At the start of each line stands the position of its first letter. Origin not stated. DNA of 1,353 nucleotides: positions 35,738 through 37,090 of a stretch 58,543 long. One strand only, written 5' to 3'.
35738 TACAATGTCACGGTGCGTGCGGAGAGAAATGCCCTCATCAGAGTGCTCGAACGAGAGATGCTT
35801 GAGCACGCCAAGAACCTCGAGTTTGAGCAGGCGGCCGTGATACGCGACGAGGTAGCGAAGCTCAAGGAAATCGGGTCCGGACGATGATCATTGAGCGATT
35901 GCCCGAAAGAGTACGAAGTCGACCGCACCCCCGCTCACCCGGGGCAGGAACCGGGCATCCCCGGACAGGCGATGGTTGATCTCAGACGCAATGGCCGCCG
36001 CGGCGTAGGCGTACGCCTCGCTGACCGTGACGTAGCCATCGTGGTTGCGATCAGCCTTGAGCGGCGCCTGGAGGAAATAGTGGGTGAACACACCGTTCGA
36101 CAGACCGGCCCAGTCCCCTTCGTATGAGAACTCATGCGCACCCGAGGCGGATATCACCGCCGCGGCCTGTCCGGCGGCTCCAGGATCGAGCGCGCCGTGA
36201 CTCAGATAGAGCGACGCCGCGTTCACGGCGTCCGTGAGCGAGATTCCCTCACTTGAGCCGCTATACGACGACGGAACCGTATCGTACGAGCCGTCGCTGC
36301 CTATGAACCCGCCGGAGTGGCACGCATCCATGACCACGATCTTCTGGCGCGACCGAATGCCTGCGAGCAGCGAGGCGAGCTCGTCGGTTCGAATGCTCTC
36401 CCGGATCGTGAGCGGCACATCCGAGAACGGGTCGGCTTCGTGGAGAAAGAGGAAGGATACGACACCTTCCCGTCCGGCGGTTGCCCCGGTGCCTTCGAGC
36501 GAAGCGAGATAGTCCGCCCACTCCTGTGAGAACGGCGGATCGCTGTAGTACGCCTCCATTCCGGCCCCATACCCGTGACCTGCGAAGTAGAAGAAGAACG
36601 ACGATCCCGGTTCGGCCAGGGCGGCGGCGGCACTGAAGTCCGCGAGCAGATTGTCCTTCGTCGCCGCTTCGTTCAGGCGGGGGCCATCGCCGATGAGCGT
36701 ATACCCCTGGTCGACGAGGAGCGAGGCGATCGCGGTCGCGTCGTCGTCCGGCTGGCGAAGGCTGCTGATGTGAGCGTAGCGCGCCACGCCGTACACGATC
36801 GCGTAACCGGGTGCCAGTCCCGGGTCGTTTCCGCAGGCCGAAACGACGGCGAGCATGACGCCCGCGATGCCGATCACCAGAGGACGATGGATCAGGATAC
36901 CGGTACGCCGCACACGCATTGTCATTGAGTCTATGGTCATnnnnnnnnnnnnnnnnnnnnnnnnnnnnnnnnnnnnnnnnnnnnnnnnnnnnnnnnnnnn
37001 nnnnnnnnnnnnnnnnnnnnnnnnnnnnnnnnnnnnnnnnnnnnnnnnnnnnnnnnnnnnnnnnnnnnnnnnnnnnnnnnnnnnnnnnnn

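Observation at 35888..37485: Exported metacaspase-like lipoprotein translationally coupled to a putative beta-barrel OMP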

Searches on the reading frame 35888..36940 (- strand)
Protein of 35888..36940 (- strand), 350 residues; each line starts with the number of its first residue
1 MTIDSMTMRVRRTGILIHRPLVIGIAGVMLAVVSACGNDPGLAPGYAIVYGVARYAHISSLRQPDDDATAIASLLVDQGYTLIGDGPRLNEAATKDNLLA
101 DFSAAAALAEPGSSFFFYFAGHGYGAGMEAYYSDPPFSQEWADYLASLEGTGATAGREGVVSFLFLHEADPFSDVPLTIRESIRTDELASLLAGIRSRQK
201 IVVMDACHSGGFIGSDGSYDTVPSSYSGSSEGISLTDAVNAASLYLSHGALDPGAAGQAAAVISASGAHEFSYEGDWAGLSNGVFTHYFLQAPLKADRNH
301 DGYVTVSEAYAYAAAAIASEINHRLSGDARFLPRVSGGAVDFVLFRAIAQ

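Call 3: search_protein_families(library=pfam, proteins=[window:35888-36940:-], max_evalue=0.1)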
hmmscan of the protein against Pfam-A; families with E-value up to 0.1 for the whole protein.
window:35888-36940:- (350 aa): 2 families
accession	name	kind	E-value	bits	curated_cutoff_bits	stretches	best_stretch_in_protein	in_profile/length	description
PF00656.27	Peptidase_C14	-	5.4e-13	49.6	21.4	1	45-294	2-192/233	Caspase domain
PF01650.23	Peptidase_C13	-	0.078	12.9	22.8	0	174-214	125-167/258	Peptidase C13 family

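Call 4: search_protein_families(library=ncbifam, proteins=[window:35888-36940:-], max_evalue=0.1)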
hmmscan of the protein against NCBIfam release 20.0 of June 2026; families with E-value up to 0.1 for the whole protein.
window:35888-36940:- (350 aa): 1 family
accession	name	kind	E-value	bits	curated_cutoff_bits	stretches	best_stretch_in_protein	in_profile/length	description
NF047832.1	caspase_w_EACC1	subfamily_domain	1.8e-15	57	140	2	47-124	3-82/211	caspase, EACC1-associated type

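Call 6: find_homologous_proteins(query=window:35888-36940:-)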
Query window:35888-36940:- (350 aa): 63 proteins with E <= 0.001 among 8000 candidates.
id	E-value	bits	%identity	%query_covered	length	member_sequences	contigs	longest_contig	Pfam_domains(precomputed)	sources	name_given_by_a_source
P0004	1.3e-224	763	100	100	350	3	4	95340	PF00656.28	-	-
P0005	2.1e-178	611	81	98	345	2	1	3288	PF00656.28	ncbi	-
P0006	4.3e-143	495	70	96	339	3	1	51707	PF00656.28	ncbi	-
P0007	4.2e-134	465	67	97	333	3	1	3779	PF00656.28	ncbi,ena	-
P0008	5.4e-133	462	69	88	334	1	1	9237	PF00656.28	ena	-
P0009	1.5e-126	440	64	91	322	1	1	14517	PF00656.28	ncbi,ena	-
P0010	5.3e-113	396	60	91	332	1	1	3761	PF00656.28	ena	-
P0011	1.9e-108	381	60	89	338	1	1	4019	PF00656.28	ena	-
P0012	3.2e-108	380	58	89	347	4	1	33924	PF00656.28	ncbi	-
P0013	1.0e-99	352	56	87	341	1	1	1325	PF00656.28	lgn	-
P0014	2.1e-97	345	53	89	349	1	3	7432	PF00656.28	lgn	-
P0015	1.2e-91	326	53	94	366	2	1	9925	PF00656.28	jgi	jgi:uncharacterized caspase-like protein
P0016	5.8e-90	320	50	92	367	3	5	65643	PF00656.28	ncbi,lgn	ncbi:MAG: caspase family protein [Spirochaetota bacterium]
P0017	1.8e-75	272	48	90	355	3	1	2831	PF00656.28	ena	-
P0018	2.4e-71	259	46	89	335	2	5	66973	PF00656.28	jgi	jgi:uncharacterized caspase-like protein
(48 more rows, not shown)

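Call 10: find_related_loci(query=A2, collection=genome_contigs, flank=5000)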
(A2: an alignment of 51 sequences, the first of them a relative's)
Query A2 (350 aa) in genome_contigs; peptide patterns used: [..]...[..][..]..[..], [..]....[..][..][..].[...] (x = any residue, [..] = any of these).
600 stretches matched a pattern (row limit reached: there are more); 283 encode a relative of the query (tblastn E <= 1e-3); the best 80 are kept; 80 distinct loci.
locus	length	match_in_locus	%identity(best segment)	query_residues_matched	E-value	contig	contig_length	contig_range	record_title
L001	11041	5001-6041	42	7-347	6e-68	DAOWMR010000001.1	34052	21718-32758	MAG TPA_asm: Spirochaetales bacterium isolate CSMAG_3007 CSMAG_3007_k141_1238516_length_34052_cov_13.5437, whole genome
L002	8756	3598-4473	39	25-347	3e-52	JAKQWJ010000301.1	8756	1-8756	MAG: Spirochaetota bacterium isolate USST_metabat.101_sub k141_1835056, whole genome shotgun sequence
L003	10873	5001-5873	36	29-347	4e-49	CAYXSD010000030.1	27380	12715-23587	MAG TPA_asm: uncultured Spirochaetales bacterium isolate binchicken_co8_323 genome assembly, contig: NODE_2428_length_27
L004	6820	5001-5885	35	23-345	2e-48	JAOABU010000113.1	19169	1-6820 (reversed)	MAG: Spirochaetes bacterium isolate SKW186 k141_1519191, whole genome shotgun sequence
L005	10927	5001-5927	33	28-347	2e-44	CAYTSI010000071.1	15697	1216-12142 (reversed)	MAG TPA_asm: uncultured Spirochaetales bacterium isolate binchicken_co8_284 genome assembly, contig: NODE_6576_length_15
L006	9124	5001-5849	37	46-345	8e-45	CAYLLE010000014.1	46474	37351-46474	MAG TPA_asm: uncultured Spirochaetales bacterium isolate SRP252850_co1_158 genome assembly, contig: NODE_1129_length_464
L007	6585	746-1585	33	45-345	9e-41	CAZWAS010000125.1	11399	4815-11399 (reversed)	MAG TPA_asm: uncultured Spirochaetales bacterium isolate binchicken_co135_55 genome assembly, contig: NODE_7631_length_1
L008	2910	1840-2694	36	46-345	7e-41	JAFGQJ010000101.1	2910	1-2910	MAG: Spirochaetales bacterium isolate Zod_Metabat.745 k87_1396480, whole genome shotgun sequence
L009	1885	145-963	40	46-347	1e-40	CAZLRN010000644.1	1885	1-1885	MAG TPA_asm: uncultured Spirochaetales bacterium isolate SRP323688_co1_64 genome assembly, contig: NODE_79598_length_188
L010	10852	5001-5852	34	9-347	2e-39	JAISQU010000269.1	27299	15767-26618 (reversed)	MAG: Spirochaetales bacterium isolate Kf353_bin16 k119_1843922, whole genome shotgun sequence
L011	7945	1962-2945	34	9-347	2e-39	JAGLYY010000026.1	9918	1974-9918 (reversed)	MAG: Spirochaetales bacterium isolate RS_13_41 ZL320.bin.41.fa_26, whole genome shotgun sequence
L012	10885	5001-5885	34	36-347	2e-47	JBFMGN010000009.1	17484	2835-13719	MAG: Spirochaetota bacterium isolate MAG298 MAG298_9, whole genome shotgun sequence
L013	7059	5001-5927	33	18-345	2e-37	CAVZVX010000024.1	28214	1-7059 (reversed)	MAG: uncultured Spirochaetota bacterium isolate MFD02138.bin.2.36 genome assembly, contig: contig_117308, whole genome s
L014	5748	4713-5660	30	11-347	4e-36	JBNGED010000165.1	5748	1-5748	MAG: Sediminispirochaetaceae bacterium isolate E05-066 bin51.fa-165, whole genome shotgun sequence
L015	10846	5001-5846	34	21-347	1e-35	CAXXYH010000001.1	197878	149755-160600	MAG: Spirochaetia bacterium isolate 3f6413ad-2fe3-400d-aa3f-8d8018634007 genome assembly, contig: contig_1, whole genome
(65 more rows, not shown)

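Call 19: search_solved_structures(query=A2, max_evalue=0.01, show_alignments=2)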
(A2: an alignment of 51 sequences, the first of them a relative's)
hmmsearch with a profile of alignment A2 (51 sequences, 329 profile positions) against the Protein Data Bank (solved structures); distinct sequences matched with E-value up to 0.01: 46.
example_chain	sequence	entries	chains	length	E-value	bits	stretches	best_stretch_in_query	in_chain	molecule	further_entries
3bij_A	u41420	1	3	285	3.8e-17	65.8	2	42-123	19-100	Uncharacterized protein GSU0716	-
6w8s_A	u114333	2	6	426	8.1e-11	45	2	34-114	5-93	Metacaspase-4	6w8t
6w8r_A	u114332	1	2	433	9.5e-09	38.1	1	34-114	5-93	Metacaspase-4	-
4f6o_A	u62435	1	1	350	4.2e-07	32.7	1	32-116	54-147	Metacaspase-1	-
8a53_A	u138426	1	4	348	2.7e-06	30.1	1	27-119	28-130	Metacaspase-9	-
4f6p_A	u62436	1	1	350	3.3e-06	29.8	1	32-116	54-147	Metacaspase-1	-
9n3d_A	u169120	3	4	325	6.9e-06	28.7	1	30-119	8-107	Metacaspase-9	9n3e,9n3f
4afr_A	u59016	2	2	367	0.00011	24.7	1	34-117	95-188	METACASPASE | METACASPASE MCA2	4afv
4afp_A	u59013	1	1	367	0.00013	24.6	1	34-117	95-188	METACASPASE MCA2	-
4af8_A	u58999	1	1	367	0.00018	24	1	34-117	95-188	METACASPASE MCA2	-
7qp0_A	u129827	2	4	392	0.00019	24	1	32-114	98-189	Metacaspase-1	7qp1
3v4o_A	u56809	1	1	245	0.0004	22.9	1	31-114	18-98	Mucosa-associated lymphoid tissue lymphoma translocation protein 1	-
3v55_A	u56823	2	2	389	0.0013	21.2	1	30-114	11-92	Mucosa-associated lymphoid tissue lymphoma translocation protein 1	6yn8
8v4x_A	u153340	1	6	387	0.0014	21.2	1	31-114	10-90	Mucosa-associated lymphoid tissue lymphoma translocation protein 1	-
38go_A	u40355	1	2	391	0.0014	21.2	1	31-114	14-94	Mucosa-associated lymphoid tissue lymphoma translocation protein 1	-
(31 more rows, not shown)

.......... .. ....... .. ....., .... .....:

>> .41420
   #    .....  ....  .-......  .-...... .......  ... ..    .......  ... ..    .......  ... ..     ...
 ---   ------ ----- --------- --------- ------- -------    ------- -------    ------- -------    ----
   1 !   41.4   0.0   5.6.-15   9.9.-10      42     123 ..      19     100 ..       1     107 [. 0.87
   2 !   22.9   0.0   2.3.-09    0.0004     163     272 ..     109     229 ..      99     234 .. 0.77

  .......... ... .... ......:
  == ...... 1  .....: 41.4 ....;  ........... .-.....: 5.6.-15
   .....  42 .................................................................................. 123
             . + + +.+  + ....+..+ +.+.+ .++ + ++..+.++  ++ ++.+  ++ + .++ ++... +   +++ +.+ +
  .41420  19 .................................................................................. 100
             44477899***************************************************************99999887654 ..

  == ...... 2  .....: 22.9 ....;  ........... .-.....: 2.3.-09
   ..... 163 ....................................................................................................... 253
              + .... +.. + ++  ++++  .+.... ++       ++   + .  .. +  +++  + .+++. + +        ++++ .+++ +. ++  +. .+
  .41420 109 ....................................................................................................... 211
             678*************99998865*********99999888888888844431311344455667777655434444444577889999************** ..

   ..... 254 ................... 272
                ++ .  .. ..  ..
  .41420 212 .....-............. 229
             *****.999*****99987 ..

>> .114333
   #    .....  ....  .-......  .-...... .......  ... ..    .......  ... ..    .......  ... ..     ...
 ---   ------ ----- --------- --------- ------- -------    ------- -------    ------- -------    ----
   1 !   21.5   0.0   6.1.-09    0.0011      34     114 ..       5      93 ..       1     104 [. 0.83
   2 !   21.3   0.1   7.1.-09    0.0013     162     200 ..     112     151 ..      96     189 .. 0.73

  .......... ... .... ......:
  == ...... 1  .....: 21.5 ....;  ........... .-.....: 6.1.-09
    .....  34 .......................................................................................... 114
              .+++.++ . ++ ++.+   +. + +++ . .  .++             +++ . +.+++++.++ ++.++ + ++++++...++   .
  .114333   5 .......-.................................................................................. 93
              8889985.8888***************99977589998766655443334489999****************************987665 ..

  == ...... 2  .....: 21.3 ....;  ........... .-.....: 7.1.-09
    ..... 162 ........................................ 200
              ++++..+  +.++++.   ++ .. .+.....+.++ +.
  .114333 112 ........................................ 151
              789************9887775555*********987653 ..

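Call 33: predict_structure(alignment_id=A2)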
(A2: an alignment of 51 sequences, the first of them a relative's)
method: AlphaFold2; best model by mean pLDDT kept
length: 350 residues; sequences in the alignment: 51
mean_pLDDT: 86.0   pTM: 0.83
mean pLDDT of the five models: 86.0, 85.2, 84.9, 84.8, 84.1
residues with pLDDT >= 90: 231; 70-90: 50; 50-70: 54; < 50: 15
segments of 3 or more residues with pLDDT < 50: 1-3, 229-233, 249-254
pLDDT, mean of each block of 10 residues (from residue 1): 54 62 89 73 95 96 98 98 97 98 97 97 90 83 94 81 96 96 94 94 96 67 60 54 52 57 93 97 98 96 95 96 94 84 90
secondary structure, 60 per line:
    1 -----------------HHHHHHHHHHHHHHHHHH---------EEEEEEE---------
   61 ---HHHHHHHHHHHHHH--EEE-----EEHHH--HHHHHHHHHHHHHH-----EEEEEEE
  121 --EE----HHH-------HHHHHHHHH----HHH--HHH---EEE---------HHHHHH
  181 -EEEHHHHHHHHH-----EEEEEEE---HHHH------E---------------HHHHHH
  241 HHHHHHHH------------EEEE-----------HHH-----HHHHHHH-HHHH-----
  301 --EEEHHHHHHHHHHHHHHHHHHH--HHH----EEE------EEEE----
elements in order: H18-35 E45-51 H64-77 E80-82 H95-108 E114-120 H139-147 E163-165 H175-180 E182-184 H185-193 E199-205 H209-212 H235-248 E261-264 H284-290 H292-295 E303-305 H306-324 E334-336 E343-346

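Call 37: fold_search(model_id=the predicted structure, library=pdb)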
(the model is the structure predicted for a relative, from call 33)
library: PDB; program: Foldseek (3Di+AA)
matches with E <= 10: 802; with E <= 0.001: 250
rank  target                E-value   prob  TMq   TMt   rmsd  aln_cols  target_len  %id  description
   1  3v4o_A                5.7e-11  1.00  0.52  0.75   6.0       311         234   15  Human MALT1 (caspase domain) in complex with an irreversible peptidic inhibitor (released 2012-03-14)
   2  8v4x_D                6.0e-11  1.00  0.51  0.48   6.5       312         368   15  Structure of MALT1 in complex with an allosteric inhibitor (released 2024-05-01)
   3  8v4x_C                7.3e-11  1.00  0.52  0.50   6.3       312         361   15  Structure of MALT1 in complex with an allosteric inhibitor (released 2024-05-01)
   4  3bij_B                9.4e-11  1.00  0.44  0.58  12.6       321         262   16  Crystal structure of protein GSU0716 from Geobacter sulfurreducens. Northeast Structural Genomics target GsR13 (released 2007-12-11)
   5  3bij_C                1.1e-10  1.00  0.46  0.59  12.3       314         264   16  Crystal structure of protein GSU0716 from Geobacter sulfurreducens. Northeast Structural Genomics target GsR13 (released 2007-12-11)
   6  3uo8_C                1.5e-10  1.00  0.51  0.49   6.2       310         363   15  Crystal structure of the MALT1 paracaspase (P1 form) (released 2011-12-21)
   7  3bij_A                3.3e-10  1.00  0.45  0.58  12.3       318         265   17  Crystal structure of protein GSU0716 from Geobacter sulfurreducens. Northeast Structural Genomics target GsR13 (released 2007-12-11)
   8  3uo8_B                4.8e-10  1.00  0.51  0.49   6.1       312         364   14  Crystal structure of the MALT1 paracaspase (P1 form) (released 2011-12-21)
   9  7paw_B                6.6e-10  1.00  0.50  0.48   6.3       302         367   14  MALT1 in complex with compound 1 (released 2021-11-17)
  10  4i1p_A                7.5e-10  1.00  0.49  0.45   6.5       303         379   14  Human MALT1 (caspase-IG3) in complex with activity based-probe (released 2014-07-09)
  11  4i1p_C                8.5e-10  1.00  0.50  0.47   6.5       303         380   14  Human MALT1 (caspase-IG3) in complex with activity based-probe (released 2014-07-09)
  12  8v4x_B                9.0e-10  1.00  0.49  0.48   5.5       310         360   14  Structure of MALT1 in complex with an allosteric inhibitor (released 2024-05-01)
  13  8v4x_A                1.5e-09  1.00  0.51  0.49   5.9       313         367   15  Structure of MALT1 in complex with an allosteric inhibitor (released 2024-05-01)
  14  8v4x_E                2.3e-09  1.00  0.51  0.49   6.5       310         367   14  Structure of MALT1 in complex with an allosteric inhibitor (released 2024-05-01)
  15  3v4l_A                5.2e-09  1.00  0.51  0.47   6.2       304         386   14  Mouse MALT1(caspase-IG3 domains) in complex with a irreversible peptidic inhibitor (released 2012-03-14)
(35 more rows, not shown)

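Call 61: list_cluster_members(proteins=[P0005, P0006, P0002, P0012])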
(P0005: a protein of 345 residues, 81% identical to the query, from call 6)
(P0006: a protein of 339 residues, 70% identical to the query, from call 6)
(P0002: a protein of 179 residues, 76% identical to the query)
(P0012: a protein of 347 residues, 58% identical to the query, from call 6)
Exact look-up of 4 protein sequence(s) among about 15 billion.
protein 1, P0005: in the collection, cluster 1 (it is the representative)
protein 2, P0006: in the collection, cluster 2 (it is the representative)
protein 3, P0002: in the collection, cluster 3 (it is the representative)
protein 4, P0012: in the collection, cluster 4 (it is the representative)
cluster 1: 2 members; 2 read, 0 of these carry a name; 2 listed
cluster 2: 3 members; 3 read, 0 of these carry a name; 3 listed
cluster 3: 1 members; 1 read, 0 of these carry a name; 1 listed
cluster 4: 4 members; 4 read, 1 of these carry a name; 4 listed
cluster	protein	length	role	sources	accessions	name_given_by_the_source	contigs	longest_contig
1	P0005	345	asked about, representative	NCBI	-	-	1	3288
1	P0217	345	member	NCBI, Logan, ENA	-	-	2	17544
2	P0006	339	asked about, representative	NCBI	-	-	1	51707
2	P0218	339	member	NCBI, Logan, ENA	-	-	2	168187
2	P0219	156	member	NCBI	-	-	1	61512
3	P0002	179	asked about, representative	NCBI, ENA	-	-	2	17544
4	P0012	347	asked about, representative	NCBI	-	-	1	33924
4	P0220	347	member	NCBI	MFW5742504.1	MAG: caspase family protein [Spirochaetota bacterium]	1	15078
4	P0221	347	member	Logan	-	-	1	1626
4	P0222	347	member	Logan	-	-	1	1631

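Call 68: search_protein_families(library=padloc, proteins=[window:35888-36940:-], max_evalue=0.01)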
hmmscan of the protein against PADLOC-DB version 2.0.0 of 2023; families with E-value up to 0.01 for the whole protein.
window:35888-36940:- (350 aa): 1 family
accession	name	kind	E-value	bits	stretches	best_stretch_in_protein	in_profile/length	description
PDLC02987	caspase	-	2.3e-15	54.8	1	46-313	4-179/453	-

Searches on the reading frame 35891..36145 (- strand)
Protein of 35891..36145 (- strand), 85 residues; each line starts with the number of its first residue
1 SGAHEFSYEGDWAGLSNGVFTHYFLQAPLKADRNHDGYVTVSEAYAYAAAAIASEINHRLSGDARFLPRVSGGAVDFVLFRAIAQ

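Call 46: search_solved_structures(query=window:35891-36145:-, max_evalue=10, show_alignments=4)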
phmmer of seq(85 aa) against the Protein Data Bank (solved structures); distinct sequences matched with E-value up to 10: 7.
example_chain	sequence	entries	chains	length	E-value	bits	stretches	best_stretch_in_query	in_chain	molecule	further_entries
8rx8_A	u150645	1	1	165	0.13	16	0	31-80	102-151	Probable calcium-binding protein CML18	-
2jnx_A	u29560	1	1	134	0.22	15.3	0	28-47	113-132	Calcium binding protein 2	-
1fpw_A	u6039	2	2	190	0.26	15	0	31-50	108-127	CALCIUM-BINDING PROTEIN NCS-1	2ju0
8iuf_S4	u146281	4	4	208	1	13.1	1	33-77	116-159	NDUFS4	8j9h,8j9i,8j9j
1jfj_A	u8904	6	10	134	1.5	12.7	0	26-45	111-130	CALCIUM-BINDING PROTEIN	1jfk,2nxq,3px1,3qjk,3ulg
2m7n_A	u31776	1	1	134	1.5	12.7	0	26-45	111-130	Calcium-binding protein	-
2e6w_A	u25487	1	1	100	1.6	12.6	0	30-44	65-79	Calsenilin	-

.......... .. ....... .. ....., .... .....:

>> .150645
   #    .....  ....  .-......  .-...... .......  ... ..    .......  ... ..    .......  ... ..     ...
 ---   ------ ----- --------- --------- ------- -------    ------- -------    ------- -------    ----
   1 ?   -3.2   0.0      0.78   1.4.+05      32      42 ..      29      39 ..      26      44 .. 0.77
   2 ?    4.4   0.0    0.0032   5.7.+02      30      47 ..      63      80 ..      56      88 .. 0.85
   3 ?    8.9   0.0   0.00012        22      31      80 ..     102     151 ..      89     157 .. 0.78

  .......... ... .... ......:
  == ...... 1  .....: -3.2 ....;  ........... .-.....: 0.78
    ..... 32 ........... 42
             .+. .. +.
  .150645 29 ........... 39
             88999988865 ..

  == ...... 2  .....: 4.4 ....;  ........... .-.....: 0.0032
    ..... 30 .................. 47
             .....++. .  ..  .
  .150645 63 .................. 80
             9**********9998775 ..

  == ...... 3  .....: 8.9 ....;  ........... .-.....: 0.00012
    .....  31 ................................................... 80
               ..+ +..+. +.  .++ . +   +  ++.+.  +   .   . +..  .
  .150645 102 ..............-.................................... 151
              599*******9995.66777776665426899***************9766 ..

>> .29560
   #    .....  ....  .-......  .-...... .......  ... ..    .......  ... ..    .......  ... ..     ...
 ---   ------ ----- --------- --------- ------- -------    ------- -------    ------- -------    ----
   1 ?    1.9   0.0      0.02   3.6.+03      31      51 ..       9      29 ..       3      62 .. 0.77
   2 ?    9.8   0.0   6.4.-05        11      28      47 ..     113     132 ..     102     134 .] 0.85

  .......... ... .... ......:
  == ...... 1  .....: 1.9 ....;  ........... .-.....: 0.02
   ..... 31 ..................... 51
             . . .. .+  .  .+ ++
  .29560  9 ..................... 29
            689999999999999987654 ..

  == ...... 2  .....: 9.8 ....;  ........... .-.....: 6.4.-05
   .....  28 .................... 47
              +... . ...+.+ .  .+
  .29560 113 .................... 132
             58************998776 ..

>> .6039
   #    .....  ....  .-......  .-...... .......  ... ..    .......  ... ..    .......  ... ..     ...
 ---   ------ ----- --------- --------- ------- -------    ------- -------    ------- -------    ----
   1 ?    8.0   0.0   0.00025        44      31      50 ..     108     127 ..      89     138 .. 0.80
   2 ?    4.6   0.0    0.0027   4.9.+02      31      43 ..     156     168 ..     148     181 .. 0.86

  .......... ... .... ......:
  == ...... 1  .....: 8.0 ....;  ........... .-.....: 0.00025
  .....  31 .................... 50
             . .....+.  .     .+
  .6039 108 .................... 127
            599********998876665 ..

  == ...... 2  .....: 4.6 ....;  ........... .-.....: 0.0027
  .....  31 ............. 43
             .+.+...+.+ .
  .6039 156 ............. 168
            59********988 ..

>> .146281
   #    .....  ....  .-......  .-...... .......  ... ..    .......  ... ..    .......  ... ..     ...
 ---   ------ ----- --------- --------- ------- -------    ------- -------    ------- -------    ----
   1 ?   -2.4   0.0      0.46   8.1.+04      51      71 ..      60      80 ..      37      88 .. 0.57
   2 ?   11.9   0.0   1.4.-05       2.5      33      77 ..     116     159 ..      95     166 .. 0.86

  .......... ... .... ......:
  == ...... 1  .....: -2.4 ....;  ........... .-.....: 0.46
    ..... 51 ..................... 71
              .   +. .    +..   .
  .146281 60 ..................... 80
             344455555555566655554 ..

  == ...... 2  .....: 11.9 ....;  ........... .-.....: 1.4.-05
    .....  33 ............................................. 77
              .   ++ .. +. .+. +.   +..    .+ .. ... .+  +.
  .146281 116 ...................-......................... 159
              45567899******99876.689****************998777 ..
